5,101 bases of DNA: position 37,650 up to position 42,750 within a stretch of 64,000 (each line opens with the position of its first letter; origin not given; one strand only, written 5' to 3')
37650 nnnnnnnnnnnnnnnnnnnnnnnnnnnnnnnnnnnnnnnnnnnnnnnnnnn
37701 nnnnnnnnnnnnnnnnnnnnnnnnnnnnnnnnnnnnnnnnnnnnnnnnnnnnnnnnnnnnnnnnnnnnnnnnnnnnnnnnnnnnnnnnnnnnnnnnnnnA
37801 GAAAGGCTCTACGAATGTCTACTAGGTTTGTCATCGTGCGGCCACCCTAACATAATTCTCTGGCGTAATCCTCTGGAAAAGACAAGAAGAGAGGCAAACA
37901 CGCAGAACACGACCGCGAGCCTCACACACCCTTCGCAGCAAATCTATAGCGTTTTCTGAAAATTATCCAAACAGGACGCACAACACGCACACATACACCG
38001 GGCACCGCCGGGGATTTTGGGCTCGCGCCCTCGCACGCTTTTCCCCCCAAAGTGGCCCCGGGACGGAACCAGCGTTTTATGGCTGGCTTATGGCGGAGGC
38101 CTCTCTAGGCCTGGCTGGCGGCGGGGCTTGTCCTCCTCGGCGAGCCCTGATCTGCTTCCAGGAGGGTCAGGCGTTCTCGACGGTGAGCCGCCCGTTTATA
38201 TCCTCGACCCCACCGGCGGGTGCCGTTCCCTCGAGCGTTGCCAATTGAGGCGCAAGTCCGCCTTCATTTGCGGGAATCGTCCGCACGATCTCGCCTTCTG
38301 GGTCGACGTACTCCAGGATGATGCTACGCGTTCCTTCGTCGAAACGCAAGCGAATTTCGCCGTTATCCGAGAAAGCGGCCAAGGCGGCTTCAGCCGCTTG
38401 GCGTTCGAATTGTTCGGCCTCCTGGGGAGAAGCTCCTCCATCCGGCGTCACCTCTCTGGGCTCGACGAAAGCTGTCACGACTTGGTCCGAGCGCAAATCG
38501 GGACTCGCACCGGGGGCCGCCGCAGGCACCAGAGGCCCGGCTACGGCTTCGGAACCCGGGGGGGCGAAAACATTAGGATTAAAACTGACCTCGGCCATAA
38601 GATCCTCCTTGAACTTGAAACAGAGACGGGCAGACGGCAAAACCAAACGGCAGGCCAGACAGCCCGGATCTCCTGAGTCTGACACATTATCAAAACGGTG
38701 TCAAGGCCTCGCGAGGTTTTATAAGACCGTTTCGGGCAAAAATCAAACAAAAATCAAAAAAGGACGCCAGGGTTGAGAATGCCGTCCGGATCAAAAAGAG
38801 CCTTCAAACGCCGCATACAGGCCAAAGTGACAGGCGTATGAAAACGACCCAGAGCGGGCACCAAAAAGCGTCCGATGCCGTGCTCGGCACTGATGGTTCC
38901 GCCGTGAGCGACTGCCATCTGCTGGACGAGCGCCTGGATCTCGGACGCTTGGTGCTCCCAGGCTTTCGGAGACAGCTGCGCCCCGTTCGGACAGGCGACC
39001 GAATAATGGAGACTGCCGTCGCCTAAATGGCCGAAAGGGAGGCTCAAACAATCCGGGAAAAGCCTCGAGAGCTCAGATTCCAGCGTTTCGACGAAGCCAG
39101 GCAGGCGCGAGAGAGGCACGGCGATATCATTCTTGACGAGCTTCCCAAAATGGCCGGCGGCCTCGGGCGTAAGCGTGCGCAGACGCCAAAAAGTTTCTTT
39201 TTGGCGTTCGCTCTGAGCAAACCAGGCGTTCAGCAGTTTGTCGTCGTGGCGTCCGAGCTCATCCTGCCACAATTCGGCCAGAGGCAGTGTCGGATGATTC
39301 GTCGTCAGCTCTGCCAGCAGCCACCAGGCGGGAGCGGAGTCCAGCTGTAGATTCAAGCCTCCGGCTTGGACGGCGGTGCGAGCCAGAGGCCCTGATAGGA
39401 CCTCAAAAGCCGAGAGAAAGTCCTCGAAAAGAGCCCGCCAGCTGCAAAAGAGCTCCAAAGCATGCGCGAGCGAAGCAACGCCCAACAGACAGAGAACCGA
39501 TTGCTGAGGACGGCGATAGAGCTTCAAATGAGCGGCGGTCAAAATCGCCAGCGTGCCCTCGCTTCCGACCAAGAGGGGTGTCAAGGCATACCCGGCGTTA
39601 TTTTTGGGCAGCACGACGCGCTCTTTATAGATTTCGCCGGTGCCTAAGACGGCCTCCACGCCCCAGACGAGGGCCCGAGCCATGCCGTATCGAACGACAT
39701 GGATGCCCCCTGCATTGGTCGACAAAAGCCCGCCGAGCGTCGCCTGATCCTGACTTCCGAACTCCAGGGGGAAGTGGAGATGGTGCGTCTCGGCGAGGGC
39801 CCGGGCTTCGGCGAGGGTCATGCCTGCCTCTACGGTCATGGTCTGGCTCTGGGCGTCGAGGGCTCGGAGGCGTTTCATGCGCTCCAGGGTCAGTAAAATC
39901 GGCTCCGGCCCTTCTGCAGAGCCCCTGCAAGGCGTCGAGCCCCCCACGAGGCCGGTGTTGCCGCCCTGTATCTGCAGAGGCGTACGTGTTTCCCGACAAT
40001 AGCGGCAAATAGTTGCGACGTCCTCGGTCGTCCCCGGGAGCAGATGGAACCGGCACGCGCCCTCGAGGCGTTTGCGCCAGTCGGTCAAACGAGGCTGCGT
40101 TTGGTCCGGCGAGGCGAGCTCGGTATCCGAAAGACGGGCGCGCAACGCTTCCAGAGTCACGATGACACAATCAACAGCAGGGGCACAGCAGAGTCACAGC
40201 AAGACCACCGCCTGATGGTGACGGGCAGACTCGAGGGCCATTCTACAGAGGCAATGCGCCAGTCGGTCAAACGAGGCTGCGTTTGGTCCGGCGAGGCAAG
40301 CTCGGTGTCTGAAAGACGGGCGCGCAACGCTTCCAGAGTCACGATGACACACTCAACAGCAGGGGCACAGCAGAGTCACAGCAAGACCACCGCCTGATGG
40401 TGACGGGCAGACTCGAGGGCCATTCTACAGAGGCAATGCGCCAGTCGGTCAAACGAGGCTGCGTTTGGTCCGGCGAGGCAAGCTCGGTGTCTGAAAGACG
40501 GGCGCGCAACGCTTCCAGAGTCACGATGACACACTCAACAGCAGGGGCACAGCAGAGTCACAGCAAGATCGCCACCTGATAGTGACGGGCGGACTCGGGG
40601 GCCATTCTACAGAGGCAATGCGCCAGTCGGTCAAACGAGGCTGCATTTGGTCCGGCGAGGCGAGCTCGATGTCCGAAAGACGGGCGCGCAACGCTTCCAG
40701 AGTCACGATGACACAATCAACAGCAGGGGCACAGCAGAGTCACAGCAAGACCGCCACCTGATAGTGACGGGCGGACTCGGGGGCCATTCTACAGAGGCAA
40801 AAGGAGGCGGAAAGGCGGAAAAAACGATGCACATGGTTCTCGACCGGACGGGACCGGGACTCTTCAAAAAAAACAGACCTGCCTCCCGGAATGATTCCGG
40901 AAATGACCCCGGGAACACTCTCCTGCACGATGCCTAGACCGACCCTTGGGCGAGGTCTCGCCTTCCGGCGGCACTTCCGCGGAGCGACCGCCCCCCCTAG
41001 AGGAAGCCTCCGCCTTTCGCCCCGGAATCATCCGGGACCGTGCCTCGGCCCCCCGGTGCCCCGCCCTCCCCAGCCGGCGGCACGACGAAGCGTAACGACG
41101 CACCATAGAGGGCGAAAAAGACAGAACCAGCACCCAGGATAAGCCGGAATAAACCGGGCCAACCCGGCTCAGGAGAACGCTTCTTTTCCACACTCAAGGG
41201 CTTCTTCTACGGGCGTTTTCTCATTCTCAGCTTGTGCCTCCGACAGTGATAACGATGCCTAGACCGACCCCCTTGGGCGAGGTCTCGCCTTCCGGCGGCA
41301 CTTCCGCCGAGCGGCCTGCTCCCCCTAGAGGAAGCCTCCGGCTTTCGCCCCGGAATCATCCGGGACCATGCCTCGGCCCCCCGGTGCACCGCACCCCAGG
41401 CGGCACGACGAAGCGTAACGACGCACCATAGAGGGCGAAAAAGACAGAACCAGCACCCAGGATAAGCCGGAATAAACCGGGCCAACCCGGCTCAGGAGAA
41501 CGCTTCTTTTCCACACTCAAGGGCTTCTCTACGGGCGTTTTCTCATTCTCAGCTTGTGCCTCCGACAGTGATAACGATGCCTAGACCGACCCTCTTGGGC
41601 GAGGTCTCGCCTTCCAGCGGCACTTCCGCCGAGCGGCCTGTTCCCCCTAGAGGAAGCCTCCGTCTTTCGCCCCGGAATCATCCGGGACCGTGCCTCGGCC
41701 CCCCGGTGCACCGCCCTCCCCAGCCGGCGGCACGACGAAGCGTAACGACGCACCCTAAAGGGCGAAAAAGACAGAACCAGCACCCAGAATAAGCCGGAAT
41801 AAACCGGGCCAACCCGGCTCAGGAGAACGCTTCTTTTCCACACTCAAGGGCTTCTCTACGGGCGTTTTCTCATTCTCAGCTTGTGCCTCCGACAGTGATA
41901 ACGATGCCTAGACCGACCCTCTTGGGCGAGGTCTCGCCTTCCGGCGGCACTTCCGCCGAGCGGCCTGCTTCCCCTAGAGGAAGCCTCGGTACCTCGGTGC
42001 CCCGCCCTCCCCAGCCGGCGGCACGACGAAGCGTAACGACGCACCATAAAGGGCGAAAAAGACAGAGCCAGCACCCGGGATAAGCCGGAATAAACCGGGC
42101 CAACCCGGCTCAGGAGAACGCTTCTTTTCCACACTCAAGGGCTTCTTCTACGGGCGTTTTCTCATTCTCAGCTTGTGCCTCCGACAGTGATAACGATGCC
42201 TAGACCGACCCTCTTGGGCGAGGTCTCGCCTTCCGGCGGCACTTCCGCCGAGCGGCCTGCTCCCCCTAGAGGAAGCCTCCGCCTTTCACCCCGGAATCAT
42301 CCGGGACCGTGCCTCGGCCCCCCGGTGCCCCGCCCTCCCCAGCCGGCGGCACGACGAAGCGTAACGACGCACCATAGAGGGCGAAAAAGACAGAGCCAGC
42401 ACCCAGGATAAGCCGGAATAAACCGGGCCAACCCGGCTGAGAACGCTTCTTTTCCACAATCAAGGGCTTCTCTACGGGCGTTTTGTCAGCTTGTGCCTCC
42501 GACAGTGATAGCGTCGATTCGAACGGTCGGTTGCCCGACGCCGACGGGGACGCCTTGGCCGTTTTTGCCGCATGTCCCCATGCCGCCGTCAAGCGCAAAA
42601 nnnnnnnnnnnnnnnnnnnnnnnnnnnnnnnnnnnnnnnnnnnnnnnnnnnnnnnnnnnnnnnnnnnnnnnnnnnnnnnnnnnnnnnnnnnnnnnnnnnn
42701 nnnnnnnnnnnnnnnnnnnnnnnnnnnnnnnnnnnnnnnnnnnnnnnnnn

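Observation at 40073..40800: Chain of GTGA-coupled 61-codon mini-ORFs made from the reiterated 5' end of an FAD-linked oxidase gene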

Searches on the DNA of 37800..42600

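Call 4: search_rna_families(source=window, start=37800, end=42600, threshold=evalue, max_evalue=1)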
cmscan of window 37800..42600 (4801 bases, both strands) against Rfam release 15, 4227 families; matches with E-value up to 1: 1.
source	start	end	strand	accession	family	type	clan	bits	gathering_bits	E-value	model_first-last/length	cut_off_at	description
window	41663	41713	-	RF03006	M23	Gene; sRNA;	-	22.6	41.2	0.5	1-53/53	no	M23 RNA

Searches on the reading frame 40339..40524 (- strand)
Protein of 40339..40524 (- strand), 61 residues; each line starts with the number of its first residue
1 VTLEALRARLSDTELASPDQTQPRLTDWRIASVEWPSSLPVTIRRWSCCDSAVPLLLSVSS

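Call 46: find_encoding_contigs(protein=window:40339-40524:-, flank=3000, max_places=6)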
Protein window:40339-40524:- (61 aa): no gene with exactly this product is on record in the collection.
